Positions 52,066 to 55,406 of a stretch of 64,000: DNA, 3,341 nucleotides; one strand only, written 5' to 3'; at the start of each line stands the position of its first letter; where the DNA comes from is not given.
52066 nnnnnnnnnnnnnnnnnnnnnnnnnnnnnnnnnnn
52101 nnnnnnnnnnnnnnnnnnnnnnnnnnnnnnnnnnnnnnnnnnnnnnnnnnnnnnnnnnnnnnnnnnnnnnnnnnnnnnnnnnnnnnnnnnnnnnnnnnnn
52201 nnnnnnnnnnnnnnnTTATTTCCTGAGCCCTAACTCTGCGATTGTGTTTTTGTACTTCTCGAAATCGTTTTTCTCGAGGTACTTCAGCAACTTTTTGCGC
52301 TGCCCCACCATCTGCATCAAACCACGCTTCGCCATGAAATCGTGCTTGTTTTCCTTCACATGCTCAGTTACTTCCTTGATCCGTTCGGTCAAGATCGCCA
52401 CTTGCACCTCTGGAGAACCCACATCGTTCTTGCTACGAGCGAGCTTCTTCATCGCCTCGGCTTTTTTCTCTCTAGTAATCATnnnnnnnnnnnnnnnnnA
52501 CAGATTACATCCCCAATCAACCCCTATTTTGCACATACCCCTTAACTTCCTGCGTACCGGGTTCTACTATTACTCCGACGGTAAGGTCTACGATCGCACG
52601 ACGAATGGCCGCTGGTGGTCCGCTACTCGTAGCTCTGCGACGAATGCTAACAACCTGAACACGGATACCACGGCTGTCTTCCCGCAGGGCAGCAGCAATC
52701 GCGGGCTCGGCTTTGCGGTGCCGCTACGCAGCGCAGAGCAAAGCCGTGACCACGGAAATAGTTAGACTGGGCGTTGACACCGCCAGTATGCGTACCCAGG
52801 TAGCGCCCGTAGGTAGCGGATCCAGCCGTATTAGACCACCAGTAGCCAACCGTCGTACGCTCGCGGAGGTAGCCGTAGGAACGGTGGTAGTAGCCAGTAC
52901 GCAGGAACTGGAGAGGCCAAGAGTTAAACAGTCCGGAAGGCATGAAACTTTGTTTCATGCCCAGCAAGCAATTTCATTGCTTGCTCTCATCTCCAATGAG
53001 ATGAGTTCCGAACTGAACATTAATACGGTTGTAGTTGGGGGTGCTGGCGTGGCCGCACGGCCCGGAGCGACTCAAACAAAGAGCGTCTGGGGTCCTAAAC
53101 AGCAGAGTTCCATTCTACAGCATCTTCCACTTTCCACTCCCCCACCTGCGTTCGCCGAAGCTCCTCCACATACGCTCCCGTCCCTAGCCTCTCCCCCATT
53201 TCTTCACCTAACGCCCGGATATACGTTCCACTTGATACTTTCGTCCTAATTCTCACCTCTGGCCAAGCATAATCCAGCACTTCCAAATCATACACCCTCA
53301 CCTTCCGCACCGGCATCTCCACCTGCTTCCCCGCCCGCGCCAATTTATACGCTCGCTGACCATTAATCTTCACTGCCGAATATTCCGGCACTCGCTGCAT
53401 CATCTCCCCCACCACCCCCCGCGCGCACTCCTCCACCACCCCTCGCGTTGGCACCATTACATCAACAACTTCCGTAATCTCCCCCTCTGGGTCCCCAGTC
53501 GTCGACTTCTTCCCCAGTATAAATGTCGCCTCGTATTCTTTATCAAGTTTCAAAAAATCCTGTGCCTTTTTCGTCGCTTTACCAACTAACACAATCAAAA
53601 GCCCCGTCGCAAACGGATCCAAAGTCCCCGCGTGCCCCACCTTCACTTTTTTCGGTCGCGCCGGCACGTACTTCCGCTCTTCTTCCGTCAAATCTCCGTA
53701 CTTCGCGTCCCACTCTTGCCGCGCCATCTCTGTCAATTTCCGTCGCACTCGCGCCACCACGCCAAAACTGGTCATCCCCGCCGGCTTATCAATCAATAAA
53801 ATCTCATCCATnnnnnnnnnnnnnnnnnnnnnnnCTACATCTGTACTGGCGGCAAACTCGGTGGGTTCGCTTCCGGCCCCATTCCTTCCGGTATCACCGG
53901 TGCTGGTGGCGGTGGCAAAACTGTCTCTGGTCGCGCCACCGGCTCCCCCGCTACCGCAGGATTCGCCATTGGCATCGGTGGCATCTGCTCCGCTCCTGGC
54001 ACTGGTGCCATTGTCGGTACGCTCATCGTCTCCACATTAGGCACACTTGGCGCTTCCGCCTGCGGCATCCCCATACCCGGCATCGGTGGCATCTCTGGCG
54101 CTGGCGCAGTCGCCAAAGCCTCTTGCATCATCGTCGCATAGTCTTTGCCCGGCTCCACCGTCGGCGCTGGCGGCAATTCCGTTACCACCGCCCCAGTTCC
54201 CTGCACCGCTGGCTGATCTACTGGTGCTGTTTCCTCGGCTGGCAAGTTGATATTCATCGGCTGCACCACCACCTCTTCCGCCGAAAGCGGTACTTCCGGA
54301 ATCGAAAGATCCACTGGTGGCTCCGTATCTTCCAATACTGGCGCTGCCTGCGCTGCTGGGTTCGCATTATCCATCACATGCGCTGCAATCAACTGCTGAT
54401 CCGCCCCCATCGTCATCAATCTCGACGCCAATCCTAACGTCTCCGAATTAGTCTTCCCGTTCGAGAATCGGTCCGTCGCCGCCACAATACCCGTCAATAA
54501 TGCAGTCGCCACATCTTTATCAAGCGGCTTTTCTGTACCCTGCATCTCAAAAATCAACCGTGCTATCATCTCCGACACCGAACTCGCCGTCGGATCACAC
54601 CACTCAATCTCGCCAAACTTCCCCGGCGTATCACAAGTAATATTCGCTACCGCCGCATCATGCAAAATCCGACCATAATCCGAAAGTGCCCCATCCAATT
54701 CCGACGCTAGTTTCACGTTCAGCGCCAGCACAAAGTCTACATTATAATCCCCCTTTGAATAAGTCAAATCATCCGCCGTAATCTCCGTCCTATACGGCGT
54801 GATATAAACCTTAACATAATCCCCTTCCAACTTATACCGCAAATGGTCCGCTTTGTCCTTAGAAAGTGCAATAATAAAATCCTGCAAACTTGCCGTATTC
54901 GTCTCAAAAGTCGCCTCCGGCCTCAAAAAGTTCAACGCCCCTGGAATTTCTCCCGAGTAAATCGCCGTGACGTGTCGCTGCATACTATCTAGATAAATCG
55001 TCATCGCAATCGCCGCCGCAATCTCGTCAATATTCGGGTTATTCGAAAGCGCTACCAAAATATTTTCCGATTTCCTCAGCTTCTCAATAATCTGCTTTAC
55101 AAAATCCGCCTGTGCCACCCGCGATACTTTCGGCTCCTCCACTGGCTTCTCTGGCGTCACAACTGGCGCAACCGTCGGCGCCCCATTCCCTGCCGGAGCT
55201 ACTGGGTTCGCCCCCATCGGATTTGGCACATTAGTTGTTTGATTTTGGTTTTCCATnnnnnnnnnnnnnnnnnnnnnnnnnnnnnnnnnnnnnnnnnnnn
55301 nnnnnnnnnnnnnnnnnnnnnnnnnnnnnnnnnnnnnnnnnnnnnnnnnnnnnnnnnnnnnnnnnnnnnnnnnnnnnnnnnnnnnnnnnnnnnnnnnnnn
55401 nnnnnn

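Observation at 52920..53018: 98-bp perfectly nested four-helix (cloverleaf-like) palindromic element inserted into cassette H, creating a start codon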

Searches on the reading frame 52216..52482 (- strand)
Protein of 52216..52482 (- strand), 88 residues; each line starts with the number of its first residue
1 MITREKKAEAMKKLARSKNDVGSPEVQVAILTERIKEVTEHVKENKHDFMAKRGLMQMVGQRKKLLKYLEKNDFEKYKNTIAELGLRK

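Call 11: search_protein_families(library=pfam, proteins=[window:52216-52482:-], max_evalue=0.01)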
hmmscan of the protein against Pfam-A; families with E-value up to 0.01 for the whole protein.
window:52216-52482:- (88 aa): 1 family
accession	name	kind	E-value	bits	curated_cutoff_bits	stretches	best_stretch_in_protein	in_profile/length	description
PF00312.27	Ribosomal_S15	-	3.3e-34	117.3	31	1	7-87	1-81/81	Ribosomal protein S15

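Call 84: find_encoding_contigs(protein=window:52216-52482:-, flank=2000, max_places=10)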
Protein window:52216-52482:- (88 aa): 23 contigs read that carry it; 10 places shown.
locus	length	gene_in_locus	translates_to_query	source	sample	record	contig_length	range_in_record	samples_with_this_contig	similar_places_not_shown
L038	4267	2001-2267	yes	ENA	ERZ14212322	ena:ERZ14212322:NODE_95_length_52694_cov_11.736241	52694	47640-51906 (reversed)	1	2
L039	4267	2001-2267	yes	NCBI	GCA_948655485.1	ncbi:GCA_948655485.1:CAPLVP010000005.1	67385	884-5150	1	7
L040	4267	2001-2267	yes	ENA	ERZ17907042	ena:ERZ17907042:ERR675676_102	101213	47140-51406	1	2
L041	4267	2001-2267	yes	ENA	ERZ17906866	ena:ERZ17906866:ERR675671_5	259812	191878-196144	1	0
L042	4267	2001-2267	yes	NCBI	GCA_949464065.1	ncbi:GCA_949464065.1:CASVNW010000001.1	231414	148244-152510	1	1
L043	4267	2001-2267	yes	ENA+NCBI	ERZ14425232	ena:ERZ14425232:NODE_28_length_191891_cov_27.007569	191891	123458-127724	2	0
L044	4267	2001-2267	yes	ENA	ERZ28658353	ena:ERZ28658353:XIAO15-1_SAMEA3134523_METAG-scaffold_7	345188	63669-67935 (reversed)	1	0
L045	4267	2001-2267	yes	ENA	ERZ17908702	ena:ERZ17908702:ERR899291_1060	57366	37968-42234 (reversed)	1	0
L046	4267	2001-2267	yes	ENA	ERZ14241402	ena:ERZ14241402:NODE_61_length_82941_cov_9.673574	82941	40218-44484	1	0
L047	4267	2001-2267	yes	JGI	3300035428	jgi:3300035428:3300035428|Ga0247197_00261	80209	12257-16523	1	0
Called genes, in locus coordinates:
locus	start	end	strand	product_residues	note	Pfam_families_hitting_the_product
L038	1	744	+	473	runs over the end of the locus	-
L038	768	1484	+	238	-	PF01509:TruB_N, PF16198:TruB_C_2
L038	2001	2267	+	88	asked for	PF00312:Ribosomal_S15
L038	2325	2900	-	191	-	-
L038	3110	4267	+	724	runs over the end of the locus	PF01138:RNase_PH, PF03725:RNase_PH_C, PF01138:RNase_PH, PF00013:KH_1, PF00575:S1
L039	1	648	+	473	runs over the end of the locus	-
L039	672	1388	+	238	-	PF01509:TruB_N, PF16198:TruB_C_2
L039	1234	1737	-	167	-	-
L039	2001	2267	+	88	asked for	PF00312:Ribosomal_S15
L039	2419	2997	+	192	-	-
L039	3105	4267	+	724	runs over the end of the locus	PF01138:RNase_PH, PF03725:RNase_PH_C, PF01138:RNase_PH, PF00013:KH_1, PF00575:S1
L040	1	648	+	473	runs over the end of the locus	-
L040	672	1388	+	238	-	PF01509:TruB_N, PF16198:TruB_C_2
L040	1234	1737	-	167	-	-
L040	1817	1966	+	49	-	-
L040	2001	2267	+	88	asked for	PF00312:Ribosomal_S15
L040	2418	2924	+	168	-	-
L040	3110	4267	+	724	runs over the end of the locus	PF01138:RNase_PH, PF03725:RNase_PH_C, PF01138:RNase_PH, PF00013:KH_1, PF00575:S1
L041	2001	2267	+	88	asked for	PF00312:Ribosomal_S15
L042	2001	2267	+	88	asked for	PF00312:Ribosomal_S15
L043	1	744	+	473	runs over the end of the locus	-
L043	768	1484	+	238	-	PF01509:TruB_N, PF16198:TruB_C_2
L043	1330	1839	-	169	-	-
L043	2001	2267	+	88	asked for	PF00312:Ribosomal_S15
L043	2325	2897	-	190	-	-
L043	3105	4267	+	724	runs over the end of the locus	PF01138:RNase_PH, PF03725:RNase_PH_C, PF01138:RNase_PH, PF00013:KH_1, PF00575:S1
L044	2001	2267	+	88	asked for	PF00312:Ribosomal_S15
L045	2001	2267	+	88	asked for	PF00312:Ribosomal_S15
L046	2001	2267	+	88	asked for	PF00312:Ribosomal_S15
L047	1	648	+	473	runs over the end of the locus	-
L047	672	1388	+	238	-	PF01509:TruB_N, PF16198:TruB_C_2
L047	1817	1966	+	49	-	-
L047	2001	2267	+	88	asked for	PF00312:Ribosomal_S15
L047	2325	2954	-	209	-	-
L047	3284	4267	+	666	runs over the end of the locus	PF01138:RNase_PH, PF03725:RNase_PH_C, PF01138:RNase_PH, PF00013:KH_1, PF00575:S1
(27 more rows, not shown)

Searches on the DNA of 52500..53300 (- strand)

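Call 15: search_rna_families(source=window, start=52500, end=53300, threshold=evalue, max_evalue=10, show_alignments=3)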
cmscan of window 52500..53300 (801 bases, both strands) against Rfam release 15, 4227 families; matches with E-value up to 10: 2.
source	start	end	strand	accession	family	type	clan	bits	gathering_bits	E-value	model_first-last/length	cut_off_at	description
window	53089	53143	-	RF01922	mir-654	Gene; miRNA;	-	16.5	63.5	1.4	1-81/81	no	mir-654 microRNA precursor family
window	53064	53092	+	RF02467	Ms_IGR-2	Gene; sRNA;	-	12.9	45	5.9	45-75/82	no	Mycobacterium sRNA Ms_IGR-2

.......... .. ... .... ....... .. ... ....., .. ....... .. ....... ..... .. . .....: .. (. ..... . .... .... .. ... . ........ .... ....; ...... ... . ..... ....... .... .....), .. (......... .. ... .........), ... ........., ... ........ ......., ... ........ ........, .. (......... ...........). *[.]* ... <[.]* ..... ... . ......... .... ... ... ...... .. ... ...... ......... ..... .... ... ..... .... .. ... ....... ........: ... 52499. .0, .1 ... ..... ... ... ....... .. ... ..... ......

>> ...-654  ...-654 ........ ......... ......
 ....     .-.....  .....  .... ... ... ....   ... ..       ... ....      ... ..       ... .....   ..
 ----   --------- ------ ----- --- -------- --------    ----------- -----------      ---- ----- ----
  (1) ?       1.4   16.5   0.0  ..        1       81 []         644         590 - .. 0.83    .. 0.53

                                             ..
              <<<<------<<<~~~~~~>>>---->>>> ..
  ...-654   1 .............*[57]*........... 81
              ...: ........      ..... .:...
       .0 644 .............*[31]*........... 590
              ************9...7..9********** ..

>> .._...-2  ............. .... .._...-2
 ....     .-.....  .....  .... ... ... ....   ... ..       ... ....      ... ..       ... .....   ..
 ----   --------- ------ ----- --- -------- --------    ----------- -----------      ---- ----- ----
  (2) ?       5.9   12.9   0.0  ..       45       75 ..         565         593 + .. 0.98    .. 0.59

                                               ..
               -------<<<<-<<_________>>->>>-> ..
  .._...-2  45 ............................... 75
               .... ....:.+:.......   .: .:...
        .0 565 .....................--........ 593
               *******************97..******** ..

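Call 67: build_rna_model(alignment_id=A4, structure=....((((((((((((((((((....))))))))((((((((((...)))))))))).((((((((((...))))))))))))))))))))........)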
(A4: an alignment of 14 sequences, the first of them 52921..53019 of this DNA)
Model R1 built from alignment A4 (14 sequences, 99 columns); structure: as given.
model positions 99; base pairs 38; branch points 2; effective number of sequences 0.63; information 0.59 bits per position. Calibrated on 0.2 Mb of random sequence (short: E-values are rough).
structure used (alignment columns):
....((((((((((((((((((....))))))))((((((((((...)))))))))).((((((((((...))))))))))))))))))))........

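Call 68: search_with_rna_model(model_id=R1, sources=[window, L004, L005, L008, L013, L017, L018, L019, L021, L022, L026, L027, L030, L031, L032, L033, L034, L035, L036, L037], max_evalue=10)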
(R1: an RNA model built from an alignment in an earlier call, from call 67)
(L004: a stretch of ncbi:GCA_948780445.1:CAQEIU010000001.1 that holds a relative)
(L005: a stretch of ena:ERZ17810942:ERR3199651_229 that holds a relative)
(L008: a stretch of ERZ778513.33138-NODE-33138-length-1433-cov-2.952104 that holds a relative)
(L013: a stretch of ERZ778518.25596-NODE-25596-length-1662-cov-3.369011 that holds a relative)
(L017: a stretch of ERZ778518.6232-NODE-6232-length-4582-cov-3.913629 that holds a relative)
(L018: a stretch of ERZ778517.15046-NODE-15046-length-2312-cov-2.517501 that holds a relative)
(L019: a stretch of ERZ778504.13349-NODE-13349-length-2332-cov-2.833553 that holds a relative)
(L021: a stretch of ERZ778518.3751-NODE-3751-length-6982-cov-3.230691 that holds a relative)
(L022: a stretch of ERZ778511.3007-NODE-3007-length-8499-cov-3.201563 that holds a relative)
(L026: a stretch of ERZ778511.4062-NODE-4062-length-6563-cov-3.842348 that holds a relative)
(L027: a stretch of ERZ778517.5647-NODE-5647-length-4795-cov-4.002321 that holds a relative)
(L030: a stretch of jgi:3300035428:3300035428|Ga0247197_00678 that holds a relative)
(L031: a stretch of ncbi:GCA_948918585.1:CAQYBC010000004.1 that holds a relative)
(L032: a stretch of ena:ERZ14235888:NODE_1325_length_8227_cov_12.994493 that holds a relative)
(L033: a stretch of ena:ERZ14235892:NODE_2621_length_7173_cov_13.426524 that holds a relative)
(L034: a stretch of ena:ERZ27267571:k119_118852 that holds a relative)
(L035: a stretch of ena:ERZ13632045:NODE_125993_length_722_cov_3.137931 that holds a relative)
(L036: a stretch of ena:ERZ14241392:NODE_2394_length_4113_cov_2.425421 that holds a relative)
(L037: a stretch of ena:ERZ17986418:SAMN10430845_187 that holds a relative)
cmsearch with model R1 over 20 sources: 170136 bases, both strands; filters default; matches with E-value up to 10: 36.
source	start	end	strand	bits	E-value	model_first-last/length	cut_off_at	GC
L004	3940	4038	+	116.3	2.6e-32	1-99/99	no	0.44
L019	2205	2303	+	116.2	2.7e-32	1-99/99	no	0.44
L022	7140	7238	+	116.2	2.7e-32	1-99/99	no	0.44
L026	4028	4126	-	116.2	2.7e-32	1-99/99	no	0.44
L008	759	857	-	116.2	2.7e-32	1-99/99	no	0.44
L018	1107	1205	-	116.2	2.7e-32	1-99/99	no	0.44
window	52921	53019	-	115.9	3.3e-32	1-99/99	no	0.43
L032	6188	6286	+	115.6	4.1e-32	1-99/99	no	0.45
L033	6193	6291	+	115.6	4.1e-32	1-99/99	no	0.45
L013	1028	1126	+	114.4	9.5e-32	1-99/99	no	0.46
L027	3061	3159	-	112.7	3.1e-31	1-99/99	no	0.45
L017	3978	4076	+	112.1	4.8e-31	1-99/99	no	0.45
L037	2940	3038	+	111.9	5.3e-31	1-99/99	no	0.44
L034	294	392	+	105.2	6e-29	1-99/99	no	0.58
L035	377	473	+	99.7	2.7e-27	1-99/99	no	0.57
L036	1785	1881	+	97.3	1.4e-26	1-99/99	no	0.55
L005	3927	4023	+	96.3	2.9e-26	1-99/99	no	0.48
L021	1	85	+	89.7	2.9e-24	15-99/99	5'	0.45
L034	314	404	-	24.4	0.00017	1-99/99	no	0.57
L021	3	101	-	23.4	0.00035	1-99/99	no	0.46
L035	409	463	-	19.9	0.0038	15-81/99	no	0.6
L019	2245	2332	-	18.5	0.01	14-99/99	5'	0.48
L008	777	799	+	18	0.015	59-81/99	no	0.43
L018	1125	1147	+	18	0.015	59-81/99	no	0.43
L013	1086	1108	-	18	0.015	59-81/99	no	0.43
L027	3079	3101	+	18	0.015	59-81/99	no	0.43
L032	6246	6268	-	18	0.015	59-81/99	no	0.43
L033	6251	6273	-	18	0.015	59-81/99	no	0.43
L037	2998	3020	-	18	0.015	59-81/99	no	0.43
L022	7198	7220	-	17.9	0.015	59-81/99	no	0.43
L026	4046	4068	+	17.9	0.015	59-81/99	no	0.43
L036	1841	1863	-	17.9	0.015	59-81/99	no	0.43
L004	3998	4020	-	16.8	0.033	59-81/99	no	0.48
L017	4037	4057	-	13.7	0.29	60-80/99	no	0.43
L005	3983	4005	-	12.3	0.79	59-81/99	no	0.52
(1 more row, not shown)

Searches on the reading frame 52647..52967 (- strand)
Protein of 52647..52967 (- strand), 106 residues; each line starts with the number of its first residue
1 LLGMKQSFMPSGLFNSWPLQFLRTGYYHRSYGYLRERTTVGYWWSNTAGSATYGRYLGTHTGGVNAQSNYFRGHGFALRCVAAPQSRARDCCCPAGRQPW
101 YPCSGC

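Call 11: search_protein_families(library=pfam, proteins=[window:52647-52967:-], max_evalue=0.01)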
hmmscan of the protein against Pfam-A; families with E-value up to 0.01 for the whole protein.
window:52647-52967:- (106 aa): 0 families

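Call 81: predict_structure(alignment_id=A5)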
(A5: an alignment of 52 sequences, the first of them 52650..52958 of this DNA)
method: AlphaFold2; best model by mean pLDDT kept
length: 103 residues; sequences in the alignment: 52
mean_pLDDT: 41.5   pTM: 0.18
mean pLDDT of the five models: 41.5, 40.6, 38.7, 36.4, 36.1
residues with pLDDT >= 90: 0; 70-90: 0; 50-70: 5; < 50: 98
segments of 3 or more residues with pLDDT < 50: 1-56, 63-91, 93-95, 97-103
pLDDT, mean of each block of 10 residues (from residue 1): 38 42 34 40 40 46 46 41 42 47 41
secondary structure, 60 per line:
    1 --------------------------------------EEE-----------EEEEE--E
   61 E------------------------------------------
elements in order: E39-41 E53-57

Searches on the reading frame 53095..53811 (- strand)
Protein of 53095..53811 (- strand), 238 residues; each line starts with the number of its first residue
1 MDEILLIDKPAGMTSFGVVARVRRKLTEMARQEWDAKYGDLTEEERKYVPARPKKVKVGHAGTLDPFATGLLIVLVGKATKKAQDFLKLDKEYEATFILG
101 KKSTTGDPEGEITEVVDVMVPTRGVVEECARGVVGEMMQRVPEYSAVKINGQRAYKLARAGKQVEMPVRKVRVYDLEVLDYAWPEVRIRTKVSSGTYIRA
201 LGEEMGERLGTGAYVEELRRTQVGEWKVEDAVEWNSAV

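Call 11: search_protein_families(library=pfam, proteins=[window:53095-53811:-], max_evalue=0.01)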
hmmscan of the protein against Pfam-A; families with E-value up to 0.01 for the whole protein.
window:53095-53811:- (238 aa): 2 families
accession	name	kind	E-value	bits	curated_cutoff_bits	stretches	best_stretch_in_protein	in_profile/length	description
PF01509.24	TruB_N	-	1.6e-48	165.3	27.3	1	55-198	6-149/149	TruB family pseudouridylate synthase (N terminal domain)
PF16198.10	TruB_C_2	-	7e-08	32.9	29.3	1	199-234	1-36/66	tRNA pseudouridylate synthase B C-terminal domain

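Call 18: find_encoding_contigs(protein=window:53095-53811:-, flank=3000, max_places=10)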
Protein window:53095-53811:- (238 aa): 24 contigs read that carry it; 3 places shown.
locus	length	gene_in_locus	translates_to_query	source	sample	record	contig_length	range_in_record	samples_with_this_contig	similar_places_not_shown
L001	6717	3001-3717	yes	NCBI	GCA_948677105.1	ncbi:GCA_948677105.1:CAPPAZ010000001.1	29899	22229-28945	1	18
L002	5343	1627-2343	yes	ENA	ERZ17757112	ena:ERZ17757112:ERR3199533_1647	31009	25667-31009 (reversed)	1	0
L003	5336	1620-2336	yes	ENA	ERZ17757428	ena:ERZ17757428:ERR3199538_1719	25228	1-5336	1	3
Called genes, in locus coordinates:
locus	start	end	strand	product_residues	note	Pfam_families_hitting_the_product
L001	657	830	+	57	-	-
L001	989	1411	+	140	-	-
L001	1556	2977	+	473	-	-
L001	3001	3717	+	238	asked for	PF01509:TruB_N, PF16198:TruB_C_2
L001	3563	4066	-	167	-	-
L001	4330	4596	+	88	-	PF00312:Ribosomal_S15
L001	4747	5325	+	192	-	-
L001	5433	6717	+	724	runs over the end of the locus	PF01138:RNase_PH, PF03725:RNase_PH_C, PF01138:RNase_PH, PF00013:KH_1, PF00575:S1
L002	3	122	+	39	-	?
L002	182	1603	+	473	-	-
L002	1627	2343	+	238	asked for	PF01509:TruB_N, PF16198:TruB_C_2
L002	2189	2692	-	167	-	-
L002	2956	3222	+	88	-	PF00312:Ribosomal_S15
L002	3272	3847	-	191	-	-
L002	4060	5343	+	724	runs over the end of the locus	PF01138:RNase_PH, PF03725:RNase_PH_C, PF01138:RNase_PH, PF00013:KH_1, PF00575:S1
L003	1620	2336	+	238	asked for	PF01509:TruB_N, PF16198:TruB_C_2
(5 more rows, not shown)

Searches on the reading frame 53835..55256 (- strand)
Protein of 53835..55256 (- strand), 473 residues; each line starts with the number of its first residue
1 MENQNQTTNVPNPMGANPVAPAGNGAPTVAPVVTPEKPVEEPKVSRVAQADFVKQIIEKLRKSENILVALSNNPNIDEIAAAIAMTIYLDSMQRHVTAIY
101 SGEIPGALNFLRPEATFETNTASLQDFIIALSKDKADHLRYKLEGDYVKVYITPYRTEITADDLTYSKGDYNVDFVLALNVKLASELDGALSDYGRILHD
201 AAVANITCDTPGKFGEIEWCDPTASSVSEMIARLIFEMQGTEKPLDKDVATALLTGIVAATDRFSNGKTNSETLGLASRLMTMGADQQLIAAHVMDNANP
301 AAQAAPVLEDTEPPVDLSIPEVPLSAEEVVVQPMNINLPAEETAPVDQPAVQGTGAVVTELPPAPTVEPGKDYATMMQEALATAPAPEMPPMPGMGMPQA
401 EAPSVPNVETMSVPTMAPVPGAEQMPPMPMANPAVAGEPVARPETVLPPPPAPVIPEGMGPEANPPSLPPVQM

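Call 11: search_protein_families(library=pfam, proteins=[window:53835-55256:-], max_evalue=0.01)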
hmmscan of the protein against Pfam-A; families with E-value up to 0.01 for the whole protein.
window:53835-55256:- (473 aa): 1 family
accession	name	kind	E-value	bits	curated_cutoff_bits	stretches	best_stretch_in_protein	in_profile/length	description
PF01368.27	DHH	-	0.00056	20.6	28.1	0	66-257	2-125/125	DHH family, N-terminal domain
